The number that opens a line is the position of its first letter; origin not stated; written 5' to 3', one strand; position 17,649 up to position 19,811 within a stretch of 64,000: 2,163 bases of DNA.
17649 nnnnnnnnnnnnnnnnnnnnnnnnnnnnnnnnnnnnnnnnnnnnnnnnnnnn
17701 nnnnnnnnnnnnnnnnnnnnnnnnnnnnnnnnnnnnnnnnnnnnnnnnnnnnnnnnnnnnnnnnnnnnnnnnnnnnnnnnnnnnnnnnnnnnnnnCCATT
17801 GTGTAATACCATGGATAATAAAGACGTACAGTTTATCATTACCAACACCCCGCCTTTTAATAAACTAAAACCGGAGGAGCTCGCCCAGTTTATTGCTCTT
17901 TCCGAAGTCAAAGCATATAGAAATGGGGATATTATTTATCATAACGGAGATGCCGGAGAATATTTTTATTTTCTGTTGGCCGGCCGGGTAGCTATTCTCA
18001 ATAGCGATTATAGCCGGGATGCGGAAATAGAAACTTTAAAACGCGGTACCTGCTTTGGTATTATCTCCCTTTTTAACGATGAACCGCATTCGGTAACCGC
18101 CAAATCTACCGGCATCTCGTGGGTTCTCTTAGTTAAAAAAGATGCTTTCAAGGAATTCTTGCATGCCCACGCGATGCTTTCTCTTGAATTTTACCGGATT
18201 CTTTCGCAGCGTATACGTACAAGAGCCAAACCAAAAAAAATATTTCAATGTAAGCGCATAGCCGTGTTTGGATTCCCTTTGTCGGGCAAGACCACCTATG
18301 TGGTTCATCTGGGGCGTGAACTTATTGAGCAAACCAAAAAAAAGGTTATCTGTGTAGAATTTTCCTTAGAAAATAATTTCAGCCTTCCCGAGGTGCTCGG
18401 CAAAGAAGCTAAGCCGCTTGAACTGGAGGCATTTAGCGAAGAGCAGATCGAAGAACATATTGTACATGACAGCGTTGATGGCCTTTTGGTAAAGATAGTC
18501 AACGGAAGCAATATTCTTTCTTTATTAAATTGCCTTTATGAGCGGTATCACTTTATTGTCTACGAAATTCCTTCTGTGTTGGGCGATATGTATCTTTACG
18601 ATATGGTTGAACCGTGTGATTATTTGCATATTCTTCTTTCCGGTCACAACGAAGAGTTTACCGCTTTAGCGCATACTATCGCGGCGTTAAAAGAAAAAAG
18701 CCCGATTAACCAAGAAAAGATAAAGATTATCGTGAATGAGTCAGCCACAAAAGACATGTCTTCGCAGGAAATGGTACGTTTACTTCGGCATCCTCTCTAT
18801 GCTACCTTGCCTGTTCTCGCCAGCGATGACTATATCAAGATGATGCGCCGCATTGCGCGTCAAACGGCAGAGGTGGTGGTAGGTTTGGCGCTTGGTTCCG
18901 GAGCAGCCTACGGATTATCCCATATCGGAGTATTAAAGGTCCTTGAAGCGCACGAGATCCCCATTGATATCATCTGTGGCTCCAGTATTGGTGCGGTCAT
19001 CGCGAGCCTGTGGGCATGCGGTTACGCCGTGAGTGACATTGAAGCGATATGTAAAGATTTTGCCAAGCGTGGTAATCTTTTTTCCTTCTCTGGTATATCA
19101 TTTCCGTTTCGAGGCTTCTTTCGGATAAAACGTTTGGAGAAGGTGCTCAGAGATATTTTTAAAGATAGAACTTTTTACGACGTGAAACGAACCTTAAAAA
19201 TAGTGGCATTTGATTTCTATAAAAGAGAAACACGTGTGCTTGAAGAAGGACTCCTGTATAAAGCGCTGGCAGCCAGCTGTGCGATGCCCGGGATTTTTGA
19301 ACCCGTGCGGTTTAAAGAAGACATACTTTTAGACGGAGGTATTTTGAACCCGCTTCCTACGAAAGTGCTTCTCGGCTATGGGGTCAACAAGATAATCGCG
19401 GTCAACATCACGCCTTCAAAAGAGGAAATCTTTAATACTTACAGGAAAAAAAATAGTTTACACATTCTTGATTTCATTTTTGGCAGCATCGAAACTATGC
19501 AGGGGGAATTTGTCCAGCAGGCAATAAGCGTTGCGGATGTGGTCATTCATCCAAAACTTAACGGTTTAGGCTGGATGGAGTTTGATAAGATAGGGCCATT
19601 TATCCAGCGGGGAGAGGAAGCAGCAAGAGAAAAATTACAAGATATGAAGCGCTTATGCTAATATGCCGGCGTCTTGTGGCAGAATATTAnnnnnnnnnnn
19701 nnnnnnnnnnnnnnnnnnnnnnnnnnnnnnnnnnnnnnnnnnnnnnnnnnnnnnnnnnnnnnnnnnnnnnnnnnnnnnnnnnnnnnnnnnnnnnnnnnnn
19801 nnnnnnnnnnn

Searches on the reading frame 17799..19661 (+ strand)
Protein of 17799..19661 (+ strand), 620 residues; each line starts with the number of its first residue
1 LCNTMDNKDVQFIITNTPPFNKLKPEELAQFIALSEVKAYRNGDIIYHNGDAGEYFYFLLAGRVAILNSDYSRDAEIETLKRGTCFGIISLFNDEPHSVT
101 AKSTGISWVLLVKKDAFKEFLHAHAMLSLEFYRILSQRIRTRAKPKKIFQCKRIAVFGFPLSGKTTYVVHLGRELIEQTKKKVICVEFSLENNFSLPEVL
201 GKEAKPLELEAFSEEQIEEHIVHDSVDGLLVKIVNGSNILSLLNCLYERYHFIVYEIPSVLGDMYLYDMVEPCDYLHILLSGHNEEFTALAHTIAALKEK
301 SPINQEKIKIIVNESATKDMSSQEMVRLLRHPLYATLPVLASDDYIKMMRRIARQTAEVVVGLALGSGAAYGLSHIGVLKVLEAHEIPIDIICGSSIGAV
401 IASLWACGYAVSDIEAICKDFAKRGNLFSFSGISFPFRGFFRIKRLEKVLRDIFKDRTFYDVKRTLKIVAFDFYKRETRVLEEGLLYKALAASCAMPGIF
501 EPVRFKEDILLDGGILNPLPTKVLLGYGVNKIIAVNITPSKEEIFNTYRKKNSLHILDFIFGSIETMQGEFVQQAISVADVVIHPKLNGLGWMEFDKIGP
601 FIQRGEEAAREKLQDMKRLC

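Call 3: search_protein_families(library=pfam, proteins=[window:17799-19661:+], max_evalue=0.01)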
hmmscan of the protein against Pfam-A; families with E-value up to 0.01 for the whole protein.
window:17799-19661:+ (620 aa): 2 families
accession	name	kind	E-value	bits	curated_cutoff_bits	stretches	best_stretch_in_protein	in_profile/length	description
PF01734.28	Patatin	-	2.6e-32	113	27.7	1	363-524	1-190/191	Patatin-like phospholipase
PF00027.35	cNMP_binding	-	1.1e-18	67.4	27.5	1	38-123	2-88/89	Cyclic nucleotide-binding domain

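Call 4: search_protein_families(library=ncbifam, proteins=[window:17799-19661:+], max_evalue=0.01)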
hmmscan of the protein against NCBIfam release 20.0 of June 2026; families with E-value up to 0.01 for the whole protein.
window:17799-19661:+ (620 aa): 10 families
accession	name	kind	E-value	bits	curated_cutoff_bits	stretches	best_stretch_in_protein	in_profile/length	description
NF007623.0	PRK10279.1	equivalog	1.1e-29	103.7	272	1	359-537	4-180/301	patatin-like phospholipase RssA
NF043045.1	T4SS_VpdC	equivalog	9.9e-10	37.1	1000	1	368-428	313-372/880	Dot/Icm T4SS effector VpdC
NF053870.1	DS2_1_antiphage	equivalog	2e-09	37.2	400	1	363-475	3-112/299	anti-phage phospholipase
NF041079.1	CBASS_lipase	equivalog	3.2e-09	36.5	200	1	363-520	4-180/317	CBASS cGAMP-activated phospholipase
NF006901.0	PRK09392.1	equivalog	8.8e-09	35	211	1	14-142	9-137/236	transcriptional activator FtrB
NF050815.1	TransActFtrBCaul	equivalog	1.2e-07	31.3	300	1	14-128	11-125/251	transcriptional activator FtrB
NF008732.0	PRK11753.1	equivalog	2.2e-07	30.6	266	1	25-143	13-133/214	cAMP-activated global transcriptional regulator CRP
TIGR03896.1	cyc_nuc_ocin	subfamily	3.7e-07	29.8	161.05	1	32-143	158-270/317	bacteriocin-type transport-associated protein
NF041163.2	encap_f2b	equivalog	1.4e-06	27.8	400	1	22-138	81-200/450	family 2B encapsulin nanocompartment shell protein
NF058543.1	ActPatMycb56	equivalog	1.3e-05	24.2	460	1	20-143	4-126/317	acetyltransferase Pat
